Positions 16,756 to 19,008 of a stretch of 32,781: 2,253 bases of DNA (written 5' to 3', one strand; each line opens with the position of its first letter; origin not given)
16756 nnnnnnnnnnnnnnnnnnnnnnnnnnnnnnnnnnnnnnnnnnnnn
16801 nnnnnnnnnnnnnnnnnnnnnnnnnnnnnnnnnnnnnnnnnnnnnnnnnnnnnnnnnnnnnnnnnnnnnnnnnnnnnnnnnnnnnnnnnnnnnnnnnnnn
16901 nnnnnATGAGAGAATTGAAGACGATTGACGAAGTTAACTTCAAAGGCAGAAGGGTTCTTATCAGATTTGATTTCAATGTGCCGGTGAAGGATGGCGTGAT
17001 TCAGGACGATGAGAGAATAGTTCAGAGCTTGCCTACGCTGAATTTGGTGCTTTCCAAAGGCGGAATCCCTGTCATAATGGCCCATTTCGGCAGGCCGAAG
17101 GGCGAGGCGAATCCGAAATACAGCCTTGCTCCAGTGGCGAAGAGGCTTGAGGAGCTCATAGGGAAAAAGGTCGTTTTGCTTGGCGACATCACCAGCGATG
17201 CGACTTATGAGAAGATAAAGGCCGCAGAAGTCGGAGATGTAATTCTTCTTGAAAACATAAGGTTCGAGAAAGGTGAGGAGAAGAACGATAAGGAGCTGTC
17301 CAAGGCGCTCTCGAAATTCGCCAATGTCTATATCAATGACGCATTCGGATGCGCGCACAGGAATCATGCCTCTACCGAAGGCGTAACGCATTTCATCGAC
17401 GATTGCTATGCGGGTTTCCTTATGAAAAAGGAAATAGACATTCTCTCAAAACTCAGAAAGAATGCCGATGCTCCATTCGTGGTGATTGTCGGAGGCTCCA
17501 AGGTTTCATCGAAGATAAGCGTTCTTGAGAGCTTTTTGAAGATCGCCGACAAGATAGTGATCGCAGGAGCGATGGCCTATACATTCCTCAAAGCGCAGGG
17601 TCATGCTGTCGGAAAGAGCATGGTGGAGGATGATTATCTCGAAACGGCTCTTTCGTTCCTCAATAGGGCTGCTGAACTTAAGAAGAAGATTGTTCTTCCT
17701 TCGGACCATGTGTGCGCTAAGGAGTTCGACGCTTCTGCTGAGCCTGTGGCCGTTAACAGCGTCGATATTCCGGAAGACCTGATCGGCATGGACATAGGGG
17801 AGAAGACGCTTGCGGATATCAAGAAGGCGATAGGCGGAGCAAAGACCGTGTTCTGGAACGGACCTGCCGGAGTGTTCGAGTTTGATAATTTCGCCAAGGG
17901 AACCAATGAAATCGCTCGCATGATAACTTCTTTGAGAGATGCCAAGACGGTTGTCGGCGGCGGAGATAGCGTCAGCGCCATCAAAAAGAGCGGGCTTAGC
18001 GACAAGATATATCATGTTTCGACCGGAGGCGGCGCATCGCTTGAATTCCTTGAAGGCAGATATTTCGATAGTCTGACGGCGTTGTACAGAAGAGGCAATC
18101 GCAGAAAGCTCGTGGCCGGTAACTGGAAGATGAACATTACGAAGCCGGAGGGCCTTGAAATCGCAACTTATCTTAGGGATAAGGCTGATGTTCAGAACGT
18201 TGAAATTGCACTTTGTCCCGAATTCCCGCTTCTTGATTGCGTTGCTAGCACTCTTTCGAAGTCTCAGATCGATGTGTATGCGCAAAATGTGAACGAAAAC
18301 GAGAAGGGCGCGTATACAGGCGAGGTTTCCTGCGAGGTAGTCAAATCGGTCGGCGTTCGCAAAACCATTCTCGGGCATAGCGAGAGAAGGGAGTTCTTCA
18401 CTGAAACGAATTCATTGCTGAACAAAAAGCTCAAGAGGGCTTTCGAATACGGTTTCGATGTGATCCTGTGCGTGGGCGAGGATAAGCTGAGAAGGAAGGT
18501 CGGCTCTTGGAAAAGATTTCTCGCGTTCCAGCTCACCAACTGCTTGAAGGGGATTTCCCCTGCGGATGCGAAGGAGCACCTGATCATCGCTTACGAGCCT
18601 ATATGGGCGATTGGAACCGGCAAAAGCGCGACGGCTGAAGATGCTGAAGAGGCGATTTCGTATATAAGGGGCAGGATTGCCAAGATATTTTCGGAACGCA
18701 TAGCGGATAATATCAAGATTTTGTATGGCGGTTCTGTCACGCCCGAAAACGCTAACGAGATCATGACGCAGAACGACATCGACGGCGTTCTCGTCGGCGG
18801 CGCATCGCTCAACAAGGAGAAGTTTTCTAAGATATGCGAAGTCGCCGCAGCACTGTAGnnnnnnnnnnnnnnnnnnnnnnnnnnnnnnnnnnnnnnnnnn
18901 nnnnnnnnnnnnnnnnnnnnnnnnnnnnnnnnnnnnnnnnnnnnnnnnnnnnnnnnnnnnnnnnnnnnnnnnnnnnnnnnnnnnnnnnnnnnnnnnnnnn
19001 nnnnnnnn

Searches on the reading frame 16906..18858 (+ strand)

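Call 4: search_protein_families(library=pfam, proteins=[window:16906-18858:+])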
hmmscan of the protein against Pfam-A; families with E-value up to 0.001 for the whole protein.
window:16906-18858:+ (650 aa): 2 families
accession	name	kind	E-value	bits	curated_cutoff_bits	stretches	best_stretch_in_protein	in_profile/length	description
PF00162.24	PGK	-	5e-148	493.6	27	1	7-385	1-379/379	Phosphoglycerate kinase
PF00121.24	TIM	-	3.6e-84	282.5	20.1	1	401-646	1-244/245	Triosephosphate isomerase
